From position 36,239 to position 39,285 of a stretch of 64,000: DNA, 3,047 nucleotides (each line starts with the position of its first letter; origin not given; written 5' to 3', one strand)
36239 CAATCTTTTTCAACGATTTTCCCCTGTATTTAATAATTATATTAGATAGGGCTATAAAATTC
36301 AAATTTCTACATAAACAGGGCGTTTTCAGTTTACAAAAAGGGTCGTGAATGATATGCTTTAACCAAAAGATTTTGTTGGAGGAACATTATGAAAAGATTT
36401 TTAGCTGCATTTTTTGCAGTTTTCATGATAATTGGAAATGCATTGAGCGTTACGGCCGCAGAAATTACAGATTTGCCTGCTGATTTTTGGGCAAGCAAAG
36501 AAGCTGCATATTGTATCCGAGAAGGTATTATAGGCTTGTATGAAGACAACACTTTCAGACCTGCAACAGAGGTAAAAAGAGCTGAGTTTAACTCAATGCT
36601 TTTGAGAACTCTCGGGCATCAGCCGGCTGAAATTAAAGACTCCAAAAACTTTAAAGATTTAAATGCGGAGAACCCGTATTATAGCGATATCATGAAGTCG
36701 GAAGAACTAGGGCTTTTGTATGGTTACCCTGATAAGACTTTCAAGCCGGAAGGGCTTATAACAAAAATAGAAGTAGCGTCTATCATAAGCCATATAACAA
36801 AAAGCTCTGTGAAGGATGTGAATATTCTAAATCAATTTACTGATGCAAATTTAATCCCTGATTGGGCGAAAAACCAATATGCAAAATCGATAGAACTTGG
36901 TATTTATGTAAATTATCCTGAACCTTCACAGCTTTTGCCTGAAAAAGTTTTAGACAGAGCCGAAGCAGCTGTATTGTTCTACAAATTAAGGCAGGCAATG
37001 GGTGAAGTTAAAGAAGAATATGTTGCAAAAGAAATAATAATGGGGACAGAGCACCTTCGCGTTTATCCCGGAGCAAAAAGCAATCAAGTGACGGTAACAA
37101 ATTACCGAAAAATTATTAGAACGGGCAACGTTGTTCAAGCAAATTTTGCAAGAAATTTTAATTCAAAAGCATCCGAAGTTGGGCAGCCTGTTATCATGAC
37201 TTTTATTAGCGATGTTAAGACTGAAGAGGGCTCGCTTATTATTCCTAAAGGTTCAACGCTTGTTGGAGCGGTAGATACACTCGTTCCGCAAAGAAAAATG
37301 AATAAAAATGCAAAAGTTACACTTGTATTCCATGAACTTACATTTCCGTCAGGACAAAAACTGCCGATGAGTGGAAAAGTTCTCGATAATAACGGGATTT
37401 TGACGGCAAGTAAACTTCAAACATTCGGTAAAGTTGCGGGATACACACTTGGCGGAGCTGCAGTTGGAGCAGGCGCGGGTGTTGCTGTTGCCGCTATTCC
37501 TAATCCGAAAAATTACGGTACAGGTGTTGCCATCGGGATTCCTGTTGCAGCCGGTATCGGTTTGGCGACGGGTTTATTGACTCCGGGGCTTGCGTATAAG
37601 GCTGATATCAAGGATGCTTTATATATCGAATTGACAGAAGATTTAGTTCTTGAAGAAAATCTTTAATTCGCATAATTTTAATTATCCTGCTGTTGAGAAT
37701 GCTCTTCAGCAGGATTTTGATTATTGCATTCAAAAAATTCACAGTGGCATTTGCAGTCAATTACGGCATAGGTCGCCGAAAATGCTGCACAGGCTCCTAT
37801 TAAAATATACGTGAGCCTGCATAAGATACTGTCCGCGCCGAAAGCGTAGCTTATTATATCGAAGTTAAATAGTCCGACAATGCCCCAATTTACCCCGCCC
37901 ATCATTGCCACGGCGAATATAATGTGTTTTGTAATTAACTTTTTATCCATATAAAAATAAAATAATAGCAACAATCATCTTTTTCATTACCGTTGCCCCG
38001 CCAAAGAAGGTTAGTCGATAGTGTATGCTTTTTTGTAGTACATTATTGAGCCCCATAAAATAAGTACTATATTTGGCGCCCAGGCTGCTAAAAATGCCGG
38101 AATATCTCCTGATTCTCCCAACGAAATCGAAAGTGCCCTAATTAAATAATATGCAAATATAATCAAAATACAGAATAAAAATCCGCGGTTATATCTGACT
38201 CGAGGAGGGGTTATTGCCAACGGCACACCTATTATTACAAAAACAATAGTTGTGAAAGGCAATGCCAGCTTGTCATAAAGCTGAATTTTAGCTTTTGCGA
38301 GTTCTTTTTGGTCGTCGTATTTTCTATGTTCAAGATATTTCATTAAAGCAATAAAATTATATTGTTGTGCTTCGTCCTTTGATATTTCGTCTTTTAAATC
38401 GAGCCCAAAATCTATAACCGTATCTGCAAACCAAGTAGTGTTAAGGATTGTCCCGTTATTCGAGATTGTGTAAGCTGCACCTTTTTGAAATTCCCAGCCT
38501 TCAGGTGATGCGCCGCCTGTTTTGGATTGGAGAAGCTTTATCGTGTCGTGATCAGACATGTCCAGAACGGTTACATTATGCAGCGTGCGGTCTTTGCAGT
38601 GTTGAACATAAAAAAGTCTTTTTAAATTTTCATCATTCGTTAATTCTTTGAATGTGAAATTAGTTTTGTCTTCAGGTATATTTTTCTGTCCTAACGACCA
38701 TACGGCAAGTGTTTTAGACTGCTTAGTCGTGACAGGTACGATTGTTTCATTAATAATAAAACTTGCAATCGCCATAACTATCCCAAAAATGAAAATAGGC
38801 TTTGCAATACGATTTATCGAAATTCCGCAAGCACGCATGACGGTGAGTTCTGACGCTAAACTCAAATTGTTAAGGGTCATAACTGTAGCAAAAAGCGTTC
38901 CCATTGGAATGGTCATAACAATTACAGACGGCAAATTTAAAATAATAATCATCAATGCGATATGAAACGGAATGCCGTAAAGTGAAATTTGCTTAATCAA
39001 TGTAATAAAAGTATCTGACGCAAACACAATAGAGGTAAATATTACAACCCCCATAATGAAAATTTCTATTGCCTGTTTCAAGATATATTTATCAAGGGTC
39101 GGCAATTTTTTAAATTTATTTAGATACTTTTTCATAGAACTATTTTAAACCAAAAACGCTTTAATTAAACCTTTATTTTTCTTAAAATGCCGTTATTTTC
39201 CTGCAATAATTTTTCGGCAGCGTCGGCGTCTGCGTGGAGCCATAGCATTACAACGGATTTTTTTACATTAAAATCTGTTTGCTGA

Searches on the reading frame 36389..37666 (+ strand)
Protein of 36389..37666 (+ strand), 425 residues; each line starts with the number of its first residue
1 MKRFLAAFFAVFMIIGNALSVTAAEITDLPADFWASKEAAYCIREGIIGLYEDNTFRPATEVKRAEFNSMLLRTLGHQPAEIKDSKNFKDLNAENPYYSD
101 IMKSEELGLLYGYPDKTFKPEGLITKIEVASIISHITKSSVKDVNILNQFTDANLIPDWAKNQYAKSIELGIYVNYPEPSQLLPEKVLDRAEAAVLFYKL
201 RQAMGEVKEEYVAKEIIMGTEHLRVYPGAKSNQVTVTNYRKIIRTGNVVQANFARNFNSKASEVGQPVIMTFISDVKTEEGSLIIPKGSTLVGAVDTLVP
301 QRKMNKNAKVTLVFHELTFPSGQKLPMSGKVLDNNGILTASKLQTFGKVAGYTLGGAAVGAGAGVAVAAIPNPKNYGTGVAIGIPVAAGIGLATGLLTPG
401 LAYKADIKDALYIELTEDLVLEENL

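Call 47: search_protein_families(library=pfam, proteins=[window:36389-37666:+], max_evalue=0.00001)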
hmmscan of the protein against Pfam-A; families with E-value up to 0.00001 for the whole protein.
window:36389-37666:+ (425 aa): 1 family
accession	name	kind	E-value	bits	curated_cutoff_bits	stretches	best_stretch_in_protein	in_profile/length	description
PF00395.25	SLH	-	1.4e-20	73.4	20.8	2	88-130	2-44/44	S-layer homology domain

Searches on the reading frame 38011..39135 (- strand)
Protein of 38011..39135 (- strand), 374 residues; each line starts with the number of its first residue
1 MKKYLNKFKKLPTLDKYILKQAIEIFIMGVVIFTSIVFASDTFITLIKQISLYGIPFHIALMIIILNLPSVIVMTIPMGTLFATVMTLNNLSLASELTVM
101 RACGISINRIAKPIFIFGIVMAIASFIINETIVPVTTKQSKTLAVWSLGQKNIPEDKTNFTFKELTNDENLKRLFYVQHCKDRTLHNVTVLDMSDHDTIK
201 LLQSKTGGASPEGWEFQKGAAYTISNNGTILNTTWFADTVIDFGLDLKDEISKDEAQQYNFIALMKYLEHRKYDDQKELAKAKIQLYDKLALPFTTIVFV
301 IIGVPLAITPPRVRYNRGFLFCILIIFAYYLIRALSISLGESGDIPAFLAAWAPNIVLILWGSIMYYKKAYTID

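Call 47: search_protein_families(library=pfam, proteins=[window:38011-39135:-], max_evalue=0.00001)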
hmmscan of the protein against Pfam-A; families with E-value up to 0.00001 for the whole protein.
window:38011-39135:- (374 aa): 1 family
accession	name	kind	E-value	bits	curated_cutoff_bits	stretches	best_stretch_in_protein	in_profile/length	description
PF03739.19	LptF_LptG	-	3.6e-74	250.3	27.9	1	16-368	1-353/353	Lipopolysaccharide export system permease LptF/LptG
